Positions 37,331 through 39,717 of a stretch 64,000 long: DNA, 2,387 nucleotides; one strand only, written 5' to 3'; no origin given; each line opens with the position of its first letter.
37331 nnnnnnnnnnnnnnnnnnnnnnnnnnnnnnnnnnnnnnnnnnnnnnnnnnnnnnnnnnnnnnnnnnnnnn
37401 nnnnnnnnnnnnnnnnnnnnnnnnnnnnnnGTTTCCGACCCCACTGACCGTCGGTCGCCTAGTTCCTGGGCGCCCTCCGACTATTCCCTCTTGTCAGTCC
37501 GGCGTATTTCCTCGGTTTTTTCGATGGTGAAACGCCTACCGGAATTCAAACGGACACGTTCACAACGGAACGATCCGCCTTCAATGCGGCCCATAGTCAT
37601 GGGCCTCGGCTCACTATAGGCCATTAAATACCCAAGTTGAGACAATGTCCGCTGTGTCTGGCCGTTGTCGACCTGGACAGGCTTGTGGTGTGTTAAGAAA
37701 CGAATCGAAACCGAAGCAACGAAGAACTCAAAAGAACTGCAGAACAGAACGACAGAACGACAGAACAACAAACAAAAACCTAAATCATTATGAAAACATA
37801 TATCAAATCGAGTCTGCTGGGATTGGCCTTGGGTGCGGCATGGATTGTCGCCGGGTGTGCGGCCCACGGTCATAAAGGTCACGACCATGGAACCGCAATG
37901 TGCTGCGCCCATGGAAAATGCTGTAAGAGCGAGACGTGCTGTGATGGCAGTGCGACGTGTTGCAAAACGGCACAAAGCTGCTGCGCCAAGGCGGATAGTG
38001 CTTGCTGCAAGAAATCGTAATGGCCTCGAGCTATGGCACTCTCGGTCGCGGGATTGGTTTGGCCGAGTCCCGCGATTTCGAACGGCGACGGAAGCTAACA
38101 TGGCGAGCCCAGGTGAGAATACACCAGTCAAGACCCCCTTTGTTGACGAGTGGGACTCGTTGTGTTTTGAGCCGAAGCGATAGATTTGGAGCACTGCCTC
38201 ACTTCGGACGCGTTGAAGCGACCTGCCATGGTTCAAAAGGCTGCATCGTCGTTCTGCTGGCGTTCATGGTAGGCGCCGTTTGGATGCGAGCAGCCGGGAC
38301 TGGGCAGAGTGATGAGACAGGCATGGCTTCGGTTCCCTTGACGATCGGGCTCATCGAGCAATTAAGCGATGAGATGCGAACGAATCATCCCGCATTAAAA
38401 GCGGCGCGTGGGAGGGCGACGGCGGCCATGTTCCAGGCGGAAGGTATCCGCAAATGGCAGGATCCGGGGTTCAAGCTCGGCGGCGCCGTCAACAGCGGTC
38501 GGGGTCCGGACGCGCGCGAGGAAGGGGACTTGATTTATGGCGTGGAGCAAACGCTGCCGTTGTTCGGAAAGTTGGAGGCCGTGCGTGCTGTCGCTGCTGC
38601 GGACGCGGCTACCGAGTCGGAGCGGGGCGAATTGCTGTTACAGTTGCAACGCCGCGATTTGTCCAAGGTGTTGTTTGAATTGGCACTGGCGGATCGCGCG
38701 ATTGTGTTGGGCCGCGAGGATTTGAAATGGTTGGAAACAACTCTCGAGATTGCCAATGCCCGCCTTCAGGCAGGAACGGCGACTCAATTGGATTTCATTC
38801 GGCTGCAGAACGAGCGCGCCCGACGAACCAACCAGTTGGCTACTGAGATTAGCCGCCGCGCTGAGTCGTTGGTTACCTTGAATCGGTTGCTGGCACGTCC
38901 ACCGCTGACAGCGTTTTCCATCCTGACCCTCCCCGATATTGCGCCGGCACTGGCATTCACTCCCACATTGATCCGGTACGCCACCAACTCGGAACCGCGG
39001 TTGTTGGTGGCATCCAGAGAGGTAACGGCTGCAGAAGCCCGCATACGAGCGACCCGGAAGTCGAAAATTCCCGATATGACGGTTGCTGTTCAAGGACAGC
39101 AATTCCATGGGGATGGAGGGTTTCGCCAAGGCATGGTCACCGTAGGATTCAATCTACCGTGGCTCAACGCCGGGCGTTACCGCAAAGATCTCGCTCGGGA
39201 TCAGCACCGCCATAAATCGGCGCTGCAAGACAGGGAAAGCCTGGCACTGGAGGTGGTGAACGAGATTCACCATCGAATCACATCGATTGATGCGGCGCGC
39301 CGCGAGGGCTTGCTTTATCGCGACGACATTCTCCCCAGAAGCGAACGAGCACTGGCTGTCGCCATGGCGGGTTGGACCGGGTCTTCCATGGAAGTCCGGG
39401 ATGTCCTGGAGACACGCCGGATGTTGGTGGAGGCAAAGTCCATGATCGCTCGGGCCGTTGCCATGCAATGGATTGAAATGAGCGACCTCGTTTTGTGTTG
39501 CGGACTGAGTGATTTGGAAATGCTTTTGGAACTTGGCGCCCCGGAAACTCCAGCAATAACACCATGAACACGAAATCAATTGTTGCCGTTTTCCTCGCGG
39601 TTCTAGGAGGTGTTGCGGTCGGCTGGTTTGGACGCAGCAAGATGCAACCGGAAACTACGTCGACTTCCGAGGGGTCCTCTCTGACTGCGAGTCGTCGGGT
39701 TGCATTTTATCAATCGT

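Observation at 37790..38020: Lipoprotein with a His-rich head and six evenly spaced Cys-Cys doublets inside a copper efflux cluster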

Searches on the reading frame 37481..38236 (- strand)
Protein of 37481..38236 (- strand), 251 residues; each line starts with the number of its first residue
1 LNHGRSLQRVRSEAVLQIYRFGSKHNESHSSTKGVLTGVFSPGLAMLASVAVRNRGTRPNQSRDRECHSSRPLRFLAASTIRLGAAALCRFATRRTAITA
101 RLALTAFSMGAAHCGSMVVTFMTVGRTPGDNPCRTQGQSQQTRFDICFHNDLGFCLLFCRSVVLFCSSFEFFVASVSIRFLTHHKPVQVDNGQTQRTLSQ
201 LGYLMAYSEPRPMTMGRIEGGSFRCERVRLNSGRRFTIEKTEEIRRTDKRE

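Call 64: search_protein_families(library=pfam, proteins=[window:37481-38236:-], max_evalue=0.00001)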
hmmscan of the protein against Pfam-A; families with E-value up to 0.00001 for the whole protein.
window:37481-38236:- (251 aa): 0 families

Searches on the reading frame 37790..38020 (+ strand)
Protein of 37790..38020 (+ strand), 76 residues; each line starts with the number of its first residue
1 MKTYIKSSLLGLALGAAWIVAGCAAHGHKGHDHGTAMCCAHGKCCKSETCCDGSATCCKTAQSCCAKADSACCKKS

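Call 5: search_protein_families(library=pfam, proteins=[window:37790-38020:+], max_evalue=0.01)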
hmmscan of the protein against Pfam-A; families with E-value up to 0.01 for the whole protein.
window:37790-38020:+ (76 aa): 0 families

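Call 6: search_protein_families(library=ncbifam, proteins=[window:37790-38020:+], max_evalue=1)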
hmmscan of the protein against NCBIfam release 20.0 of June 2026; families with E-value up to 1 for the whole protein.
window:37790-38020:+ (76 aa): 0 families

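Call 7: find_homologous_proteins(query=window:37790-38017:+, max_evalue=0.01)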
Query seq(76 aa): no candidate shares three 5-residue words with the query. No homologue found.

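Call 10: find_encoding_contigs(protein=window:37790-38020:+, flank=10000)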
Protein window:37790-38020:+ (76 aa): no gene with exactly this product is on record in the collection.

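Call 12: search_solved_structures(query=window:37790-38020:+, max_evalue=10)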
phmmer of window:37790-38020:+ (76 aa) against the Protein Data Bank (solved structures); distinct sequences matched with E-value up to 10: 3.
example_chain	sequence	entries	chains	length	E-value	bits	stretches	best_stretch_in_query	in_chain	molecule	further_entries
4zqy_A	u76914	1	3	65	0.32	14.7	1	17-45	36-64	Ringhalexin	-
1ldl_A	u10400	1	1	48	0.68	13.7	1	37-60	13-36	LOW-DENSITY LIPOPROTEIN RECEPTOR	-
8jhz_B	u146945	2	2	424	1.4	12.7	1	9-65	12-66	Transmembrane protease serine 2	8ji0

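Call 19: search_protein_representatives(protein=window:37790-38020:+)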
Query: 76 residues. Proteins with E-value up to 0.001 (for the whole library): 2; up to 1e-10: 2; up to 1e-30: 0. The best 2 are listed.
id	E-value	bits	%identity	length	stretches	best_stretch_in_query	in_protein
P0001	3.4e-17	78.4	59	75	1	2-75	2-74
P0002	5.6e-13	64.9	61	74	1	5-75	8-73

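Call 22: find_encoding_contigs(protein=P0001, flank=10000)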
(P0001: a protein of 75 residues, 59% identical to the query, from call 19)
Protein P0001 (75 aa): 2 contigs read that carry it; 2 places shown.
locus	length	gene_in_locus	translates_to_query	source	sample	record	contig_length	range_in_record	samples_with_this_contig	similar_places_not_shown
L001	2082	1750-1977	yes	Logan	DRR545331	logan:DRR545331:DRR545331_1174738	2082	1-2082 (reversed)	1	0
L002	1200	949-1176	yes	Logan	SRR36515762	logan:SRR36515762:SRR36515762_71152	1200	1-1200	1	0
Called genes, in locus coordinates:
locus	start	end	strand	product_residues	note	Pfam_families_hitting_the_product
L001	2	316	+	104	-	?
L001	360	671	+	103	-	-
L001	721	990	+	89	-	PF04945:YHS (weak)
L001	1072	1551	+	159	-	-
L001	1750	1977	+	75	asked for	-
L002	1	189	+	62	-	?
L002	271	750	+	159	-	-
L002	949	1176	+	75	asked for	-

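Call 23: find_encoding_contigs(protein=P0002, flank=10000)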
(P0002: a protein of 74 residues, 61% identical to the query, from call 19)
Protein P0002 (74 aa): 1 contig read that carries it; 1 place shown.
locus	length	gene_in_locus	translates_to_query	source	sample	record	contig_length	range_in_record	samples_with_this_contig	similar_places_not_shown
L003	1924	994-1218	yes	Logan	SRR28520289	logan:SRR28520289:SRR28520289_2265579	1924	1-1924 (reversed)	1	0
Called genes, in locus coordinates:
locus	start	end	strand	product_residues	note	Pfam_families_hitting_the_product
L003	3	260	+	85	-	?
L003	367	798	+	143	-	-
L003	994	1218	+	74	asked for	-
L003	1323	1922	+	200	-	?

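Call 26: find_homologous_proteins(query=A1, max_evalue=0.1)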
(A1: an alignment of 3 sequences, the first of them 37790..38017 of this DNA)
Query A1 (3 sequences) (76 aa, profile of the alignment): 5 proteins with E <= 0.1 among 216 candidates.
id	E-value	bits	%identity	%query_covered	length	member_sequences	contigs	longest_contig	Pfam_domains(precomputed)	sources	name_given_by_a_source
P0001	4.1e-34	135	59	99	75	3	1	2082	-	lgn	-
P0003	1.2e-29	120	61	99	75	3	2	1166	-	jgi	-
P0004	3.9e-27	112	62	100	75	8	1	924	-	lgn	-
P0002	8.7e-27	111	56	99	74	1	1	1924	-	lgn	-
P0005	2.0e-23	100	58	93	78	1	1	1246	-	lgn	-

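Call 27: find_related_loci(query=A1, collection=genome_contigs, flank=10000)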
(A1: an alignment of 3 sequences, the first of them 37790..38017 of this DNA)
Query A1 (76 aa) in genome_contigs; peptide patterns used: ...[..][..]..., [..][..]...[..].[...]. (x = any residue, [..] = any of these).
148 stretches matched a pattern, but none encodes a relative of the query by tblastn (E <= 1e-3).

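Call 29: find_encoding_contigs(protein=P0003, flank=10000)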
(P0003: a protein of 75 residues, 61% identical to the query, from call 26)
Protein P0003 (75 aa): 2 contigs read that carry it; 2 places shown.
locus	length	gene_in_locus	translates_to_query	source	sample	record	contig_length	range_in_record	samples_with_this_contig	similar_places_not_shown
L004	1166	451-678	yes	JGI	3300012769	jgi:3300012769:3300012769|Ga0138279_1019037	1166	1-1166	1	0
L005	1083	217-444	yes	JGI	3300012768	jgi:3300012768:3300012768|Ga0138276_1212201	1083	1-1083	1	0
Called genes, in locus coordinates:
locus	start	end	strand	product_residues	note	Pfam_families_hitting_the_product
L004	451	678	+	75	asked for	-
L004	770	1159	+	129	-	-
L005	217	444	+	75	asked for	-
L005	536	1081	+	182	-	?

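Call 30: find_encoding_contigs(protein=P0004, flank=10000)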
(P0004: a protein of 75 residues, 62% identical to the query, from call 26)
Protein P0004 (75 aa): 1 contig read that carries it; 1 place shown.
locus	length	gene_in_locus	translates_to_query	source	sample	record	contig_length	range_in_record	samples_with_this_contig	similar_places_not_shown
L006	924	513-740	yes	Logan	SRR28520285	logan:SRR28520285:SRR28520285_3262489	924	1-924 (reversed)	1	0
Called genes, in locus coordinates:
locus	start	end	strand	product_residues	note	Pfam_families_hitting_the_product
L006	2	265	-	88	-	?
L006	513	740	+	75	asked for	-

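Call 31: find_encoding_contigs(protein=P0005, flank=10000)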
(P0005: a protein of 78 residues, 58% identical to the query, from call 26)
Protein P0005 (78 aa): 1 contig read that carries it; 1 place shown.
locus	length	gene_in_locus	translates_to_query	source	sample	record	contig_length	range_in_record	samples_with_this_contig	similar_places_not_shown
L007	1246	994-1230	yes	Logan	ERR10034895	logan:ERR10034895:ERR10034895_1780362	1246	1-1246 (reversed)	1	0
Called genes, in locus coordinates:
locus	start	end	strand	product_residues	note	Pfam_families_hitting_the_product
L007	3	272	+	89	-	?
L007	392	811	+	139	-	-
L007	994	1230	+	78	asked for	-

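Call 35: find_related_loci(query=A2, collection=metagenome_contigs, flank=10000)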
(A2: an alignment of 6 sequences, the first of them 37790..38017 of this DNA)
Query A2 (76 aa) in metagenome_contigs; peptide patterns used: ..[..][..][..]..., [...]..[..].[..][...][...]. (x = any residue, [..] = any of these).
255 stretches matched a pattern; 1 encode a relative of the query (tblastn E <= 1e-3); 1 distinct loci.
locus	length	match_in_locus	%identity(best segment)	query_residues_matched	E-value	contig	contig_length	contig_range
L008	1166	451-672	61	1-75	1e-27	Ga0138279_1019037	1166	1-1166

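Call 54: predict_structure(alignment_id=A2)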
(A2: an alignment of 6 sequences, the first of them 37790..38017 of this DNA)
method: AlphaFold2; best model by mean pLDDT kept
length: 76 residues; sequences in the alignment: 6
mean_pLDDT: 44.7   pTM: 0.20
mean pLDDT of the five models: 44.7, 43.9, 43.8, 43.6, 40.4
residues with pLDDT >= 90: 0; 70-90: 0; 50-70: 5; < 50: 71
segments of 3 or more residues with pLDDT < 50: 1-4, 6-8, 11-13, 15-70, 72-76
pLDDT, mean of each block of 10 residues (from residue 1): 48 47 38 40 44 49 45 48
secondary structure, 60 per line:
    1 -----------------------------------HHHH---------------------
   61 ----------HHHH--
elements in order: H36-39 H71-74

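Call 66: search_protein_families(library=pfam, alignment_id=A2, max_evalue=10)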
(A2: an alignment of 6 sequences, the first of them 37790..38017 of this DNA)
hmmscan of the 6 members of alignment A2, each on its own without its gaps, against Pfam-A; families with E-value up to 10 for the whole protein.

A. member 1, window:37790-38017:+ (76 aa): 0 families

B. families by the number of members that match (of 6 scanned): 1 family
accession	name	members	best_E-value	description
PF13624.11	SurA_N_3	1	0.21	SurA-like N-terminal domain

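Call 67: search_solved_structures(query=A2, max_evalue=10)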
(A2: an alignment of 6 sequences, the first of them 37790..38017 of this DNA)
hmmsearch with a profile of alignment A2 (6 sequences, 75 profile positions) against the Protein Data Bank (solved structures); distinct sequences matched with E-value up to 10: 6.
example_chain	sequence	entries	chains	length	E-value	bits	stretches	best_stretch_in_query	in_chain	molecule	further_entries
1ldl_A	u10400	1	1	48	0.71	13.6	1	37-61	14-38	LOW-DENSITY LIPOPROTEIN RECEPTOR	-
9uio_R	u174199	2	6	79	0.89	13.2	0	37-70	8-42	Very low-density lipoprotein receptor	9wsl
8ufc_V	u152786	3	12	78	0.9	13.2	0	37-70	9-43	Very low-density lipoprotein receptor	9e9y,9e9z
8ys2_M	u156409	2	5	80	0.95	13.2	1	37-70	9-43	Very low-density lipoprotein receptor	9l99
9dqz_M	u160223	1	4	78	1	13.1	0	37-70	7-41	Very low-density lipoprotein receptor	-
8xi4_M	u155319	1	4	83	6.8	10.4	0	37-70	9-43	Very low-density lipoprotein receptor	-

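Call 78: search_dna_similar(query=window:37790-38017:+, collection=plasmids, mode=protein, max_evalue=1, max_rows=10)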
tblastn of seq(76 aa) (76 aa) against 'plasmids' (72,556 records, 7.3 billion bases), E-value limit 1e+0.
No match.

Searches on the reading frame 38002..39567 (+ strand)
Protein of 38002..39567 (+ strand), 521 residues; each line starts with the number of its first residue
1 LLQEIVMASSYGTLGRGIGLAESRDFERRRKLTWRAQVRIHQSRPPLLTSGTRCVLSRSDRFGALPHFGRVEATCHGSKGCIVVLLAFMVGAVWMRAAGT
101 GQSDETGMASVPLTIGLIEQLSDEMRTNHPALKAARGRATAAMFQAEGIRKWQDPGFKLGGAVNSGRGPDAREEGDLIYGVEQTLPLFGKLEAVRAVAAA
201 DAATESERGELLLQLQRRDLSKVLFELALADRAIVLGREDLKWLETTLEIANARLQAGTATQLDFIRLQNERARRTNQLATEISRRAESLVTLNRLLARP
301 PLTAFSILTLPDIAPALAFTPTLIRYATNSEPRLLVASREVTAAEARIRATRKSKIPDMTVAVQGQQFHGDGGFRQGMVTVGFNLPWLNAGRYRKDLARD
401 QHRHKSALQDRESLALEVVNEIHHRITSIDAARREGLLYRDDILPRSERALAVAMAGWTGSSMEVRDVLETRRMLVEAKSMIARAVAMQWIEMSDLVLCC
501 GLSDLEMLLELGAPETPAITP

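Call 5: search_protein_families(library=pfam, proteins=[window:38002-39567:+], max_evalue=0.01)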
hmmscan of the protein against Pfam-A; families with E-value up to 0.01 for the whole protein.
window:38002-39567:+ (521 aa): 1 family
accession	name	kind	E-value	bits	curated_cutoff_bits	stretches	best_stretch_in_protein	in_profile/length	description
PF02321.23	OEP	-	7e-32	111.2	22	2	119-297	2-186/187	Outer membrane efflux protein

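Call 6: search_protein_families(library=ncbifam, proteins=[window:38002-39567:+], max_evalue=1)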
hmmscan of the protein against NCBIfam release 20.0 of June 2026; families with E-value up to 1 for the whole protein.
window:38002-39567:+ (521 aa): 3 families
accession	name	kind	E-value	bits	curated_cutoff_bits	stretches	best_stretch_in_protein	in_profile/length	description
TIGR01844.1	type_I_sec_TolC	subfamily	6.6e-13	48.4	225.15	1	186-485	80-382/414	TolC family outer membrane protein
TIGR01845.1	outer_NodT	subfamily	1.2e-08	34.3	210.05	1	181-489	132-446/460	efflux transporter outer membrane subunit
NF007002.0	PRK09465.1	equivalog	0.011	14.3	495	1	370-485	294-408/460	outer membrane channel protein TolC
